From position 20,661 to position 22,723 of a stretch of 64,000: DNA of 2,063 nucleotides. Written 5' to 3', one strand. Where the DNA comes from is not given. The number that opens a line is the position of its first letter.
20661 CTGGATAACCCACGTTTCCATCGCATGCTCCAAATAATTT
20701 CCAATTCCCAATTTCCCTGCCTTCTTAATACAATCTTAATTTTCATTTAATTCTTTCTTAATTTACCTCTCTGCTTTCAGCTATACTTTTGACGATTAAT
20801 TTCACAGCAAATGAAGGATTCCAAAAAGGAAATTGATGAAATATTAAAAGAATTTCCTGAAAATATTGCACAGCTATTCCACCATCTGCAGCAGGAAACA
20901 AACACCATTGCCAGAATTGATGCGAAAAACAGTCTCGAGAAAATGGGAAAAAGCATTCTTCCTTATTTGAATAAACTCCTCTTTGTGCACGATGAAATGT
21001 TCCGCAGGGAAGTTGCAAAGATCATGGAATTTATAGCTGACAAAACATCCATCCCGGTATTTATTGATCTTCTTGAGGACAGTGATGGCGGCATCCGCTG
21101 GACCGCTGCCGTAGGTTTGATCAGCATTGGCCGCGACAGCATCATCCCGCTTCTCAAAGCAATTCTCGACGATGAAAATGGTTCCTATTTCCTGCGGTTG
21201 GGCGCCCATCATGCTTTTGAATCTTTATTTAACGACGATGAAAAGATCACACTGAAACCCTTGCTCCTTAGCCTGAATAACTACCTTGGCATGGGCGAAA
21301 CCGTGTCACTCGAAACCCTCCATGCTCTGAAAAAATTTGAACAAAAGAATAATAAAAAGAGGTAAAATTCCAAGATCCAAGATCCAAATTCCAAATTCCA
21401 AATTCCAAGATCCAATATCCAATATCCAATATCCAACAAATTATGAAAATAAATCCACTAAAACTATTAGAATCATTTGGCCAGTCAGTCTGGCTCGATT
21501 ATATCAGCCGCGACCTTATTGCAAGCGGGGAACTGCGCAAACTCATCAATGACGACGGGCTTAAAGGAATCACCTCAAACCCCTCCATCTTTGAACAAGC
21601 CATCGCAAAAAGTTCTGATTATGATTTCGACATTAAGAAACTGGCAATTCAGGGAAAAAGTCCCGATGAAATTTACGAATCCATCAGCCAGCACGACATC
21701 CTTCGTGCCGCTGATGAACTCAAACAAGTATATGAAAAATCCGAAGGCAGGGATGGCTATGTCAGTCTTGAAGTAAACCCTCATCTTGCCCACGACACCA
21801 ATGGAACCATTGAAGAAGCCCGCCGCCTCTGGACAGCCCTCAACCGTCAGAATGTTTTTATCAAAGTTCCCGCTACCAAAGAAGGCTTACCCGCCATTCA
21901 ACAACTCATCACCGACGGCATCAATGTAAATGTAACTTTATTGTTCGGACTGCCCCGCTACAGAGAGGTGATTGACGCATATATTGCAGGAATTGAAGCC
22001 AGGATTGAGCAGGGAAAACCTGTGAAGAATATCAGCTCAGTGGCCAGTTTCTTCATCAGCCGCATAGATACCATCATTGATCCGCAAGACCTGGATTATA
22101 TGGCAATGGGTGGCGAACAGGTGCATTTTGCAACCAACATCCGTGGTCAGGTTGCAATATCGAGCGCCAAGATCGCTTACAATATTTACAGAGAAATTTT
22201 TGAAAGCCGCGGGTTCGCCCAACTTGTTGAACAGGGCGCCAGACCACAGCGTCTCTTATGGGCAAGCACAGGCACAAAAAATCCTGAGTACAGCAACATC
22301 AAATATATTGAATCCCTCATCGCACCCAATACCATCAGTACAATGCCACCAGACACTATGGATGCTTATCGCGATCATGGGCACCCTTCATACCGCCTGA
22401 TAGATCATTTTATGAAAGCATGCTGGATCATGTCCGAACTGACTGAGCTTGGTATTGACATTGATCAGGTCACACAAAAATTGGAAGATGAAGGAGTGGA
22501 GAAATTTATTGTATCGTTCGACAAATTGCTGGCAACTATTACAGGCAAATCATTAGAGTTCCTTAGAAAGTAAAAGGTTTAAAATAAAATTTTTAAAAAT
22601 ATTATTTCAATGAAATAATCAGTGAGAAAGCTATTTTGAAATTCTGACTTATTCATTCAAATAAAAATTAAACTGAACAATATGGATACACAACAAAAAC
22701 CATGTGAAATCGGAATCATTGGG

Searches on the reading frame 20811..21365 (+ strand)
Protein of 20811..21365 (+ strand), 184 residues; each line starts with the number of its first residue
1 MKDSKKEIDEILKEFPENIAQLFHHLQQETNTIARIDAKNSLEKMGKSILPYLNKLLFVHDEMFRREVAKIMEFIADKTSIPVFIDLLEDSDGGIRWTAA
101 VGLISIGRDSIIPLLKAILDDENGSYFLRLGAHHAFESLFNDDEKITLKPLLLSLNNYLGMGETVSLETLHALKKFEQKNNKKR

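Call 12: search_protein_families(library=pfam, proteins=[window:20811-21365:+])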
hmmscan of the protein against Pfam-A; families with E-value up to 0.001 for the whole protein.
window:20811-21365:+ (184 aa): 3 families
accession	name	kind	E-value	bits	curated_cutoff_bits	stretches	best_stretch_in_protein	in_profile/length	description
PF13646.12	HEAT_2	-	5.5e-14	52.7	27.7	2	61-125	13-77/88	HEAT repeats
PF03130.22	HEAT_PBS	-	0.00034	21.3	20.9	0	95-121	1-27/27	PBS lyase HEAT-like repeat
PF04399.18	Glutaredoxin2_C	-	0.00054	20.2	32.8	1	6-85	47-127/130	Glutaredoxin 2, C terminal domain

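Call 65: search_protein_families(library=ncbifam, proteins=[window:20811-21365:+], max_evalue=0.00001)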
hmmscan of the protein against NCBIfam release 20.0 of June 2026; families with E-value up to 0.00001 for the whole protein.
window:20811-21365:+ (184 aa): 0 families

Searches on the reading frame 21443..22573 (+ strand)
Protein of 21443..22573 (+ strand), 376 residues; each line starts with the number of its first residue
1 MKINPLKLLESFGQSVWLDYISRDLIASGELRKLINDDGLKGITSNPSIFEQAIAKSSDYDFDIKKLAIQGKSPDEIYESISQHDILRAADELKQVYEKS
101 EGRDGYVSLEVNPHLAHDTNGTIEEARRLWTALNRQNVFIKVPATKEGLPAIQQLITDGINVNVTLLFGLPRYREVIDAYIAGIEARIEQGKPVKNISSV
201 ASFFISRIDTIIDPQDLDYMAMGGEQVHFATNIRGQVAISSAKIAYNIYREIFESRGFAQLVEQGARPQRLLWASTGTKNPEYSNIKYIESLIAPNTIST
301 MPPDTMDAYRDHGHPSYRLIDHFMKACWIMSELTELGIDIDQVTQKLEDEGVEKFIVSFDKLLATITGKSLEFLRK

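Call 12: search_protein_families(library=pfam, proteins=[window:21443-22573:+])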
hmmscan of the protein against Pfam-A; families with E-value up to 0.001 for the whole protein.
window:21443-22573:+ (376 aa): 1 family
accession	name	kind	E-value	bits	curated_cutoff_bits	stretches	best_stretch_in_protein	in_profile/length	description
PF00923.25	TAL_FSA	-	4.2e-83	279.4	27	1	16-366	1-285/285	Transaldolase/Fructose-6-phosphate aldolase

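Call 14: find_encoding_contigs(protein=window:21443-22573:+, flank=10000, max_places=6)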
Protein window:21443-22573:+ (376 aa): 9 contigs read that carry it; 6 places shown.
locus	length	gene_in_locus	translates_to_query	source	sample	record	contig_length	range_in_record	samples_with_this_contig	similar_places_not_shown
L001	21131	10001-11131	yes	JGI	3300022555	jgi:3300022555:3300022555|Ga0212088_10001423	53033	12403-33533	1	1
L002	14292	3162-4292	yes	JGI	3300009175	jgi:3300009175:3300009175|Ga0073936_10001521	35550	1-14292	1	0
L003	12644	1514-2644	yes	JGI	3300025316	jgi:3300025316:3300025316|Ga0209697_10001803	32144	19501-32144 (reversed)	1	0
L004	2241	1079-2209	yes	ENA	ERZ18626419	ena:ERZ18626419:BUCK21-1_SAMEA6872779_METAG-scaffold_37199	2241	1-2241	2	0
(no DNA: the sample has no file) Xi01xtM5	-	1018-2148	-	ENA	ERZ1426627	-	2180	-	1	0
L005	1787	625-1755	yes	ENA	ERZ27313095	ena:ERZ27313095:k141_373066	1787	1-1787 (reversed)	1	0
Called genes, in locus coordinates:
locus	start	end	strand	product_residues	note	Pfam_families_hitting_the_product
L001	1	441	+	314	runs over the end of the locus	PF00146:NADHdh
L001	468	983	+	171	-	PF13183:Fer4_8 (faint), PF13534:Fer4_17 (faint), PF12797:Fer4_2 (faint), PF13237:Fer4_10 (weak), PF14697:Fer4_21 (faint), PF12838:Fer4_7, PF13187:Fer4_9 (weak), PF00037:Fer4, +3 more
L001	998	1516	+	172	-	PF00499:Oxidored_q3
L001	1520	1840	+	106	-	PF00420:Oxidored_q2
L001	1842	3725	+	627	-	PF00662:Proton_antipo_N, PF00361:Proton_antipo_M, PF06455:NADH5_C (weak)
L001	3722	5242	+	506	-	PF00361:Proton_antipo_M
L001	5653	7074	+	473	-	PF00361:Proton_antipo_M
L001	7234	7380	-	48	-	-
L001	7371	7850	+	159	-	-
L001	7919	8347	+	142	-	-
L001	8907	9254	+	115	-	-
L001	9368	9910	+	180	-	PF13646:HEAT_2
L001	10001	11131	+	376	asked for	PF00923:TAL_FSA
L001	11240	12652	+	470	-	PF03446:NAD_binding_2, PF00393:6PGD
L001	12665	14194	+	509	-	PF00479:G6PD_N, PF02781:G6PD_C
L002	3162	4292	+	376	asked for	PF00923:TAL_FSA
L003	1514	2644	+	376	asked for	PF00923:TAL_FSA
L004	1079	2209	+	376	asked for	PF00923:TAL_FSA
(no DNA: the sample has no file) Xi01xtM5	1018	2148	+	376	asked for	PF00923:TAL_FSA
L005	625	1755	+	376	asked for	PF00923:TAL_FSA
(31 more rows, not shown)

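Call 75: list_cluster_members(proteins=[P0121, P0001, window:21443-22573:+])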
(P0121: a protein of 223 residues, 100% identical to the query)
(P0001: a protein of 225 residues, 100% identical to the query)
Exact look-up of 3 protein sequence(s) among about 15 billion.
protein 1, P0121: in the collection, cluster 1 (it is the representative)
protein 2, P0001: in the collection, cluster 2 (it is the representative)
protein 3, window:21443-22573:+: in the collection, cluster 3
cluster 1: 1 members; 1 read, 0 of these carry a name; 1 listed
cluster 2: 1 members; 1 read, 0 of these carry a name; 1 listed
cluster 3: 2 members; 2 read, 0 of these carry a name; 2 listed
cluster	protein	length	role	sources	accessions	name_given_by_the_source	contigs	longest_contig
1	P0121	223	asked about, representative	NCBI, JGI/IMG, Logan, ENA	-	-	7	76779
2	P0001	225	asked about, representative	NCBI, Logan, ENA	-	-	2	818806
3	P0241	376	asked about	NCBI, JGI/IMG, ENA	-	-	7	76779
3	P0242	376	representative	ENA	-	-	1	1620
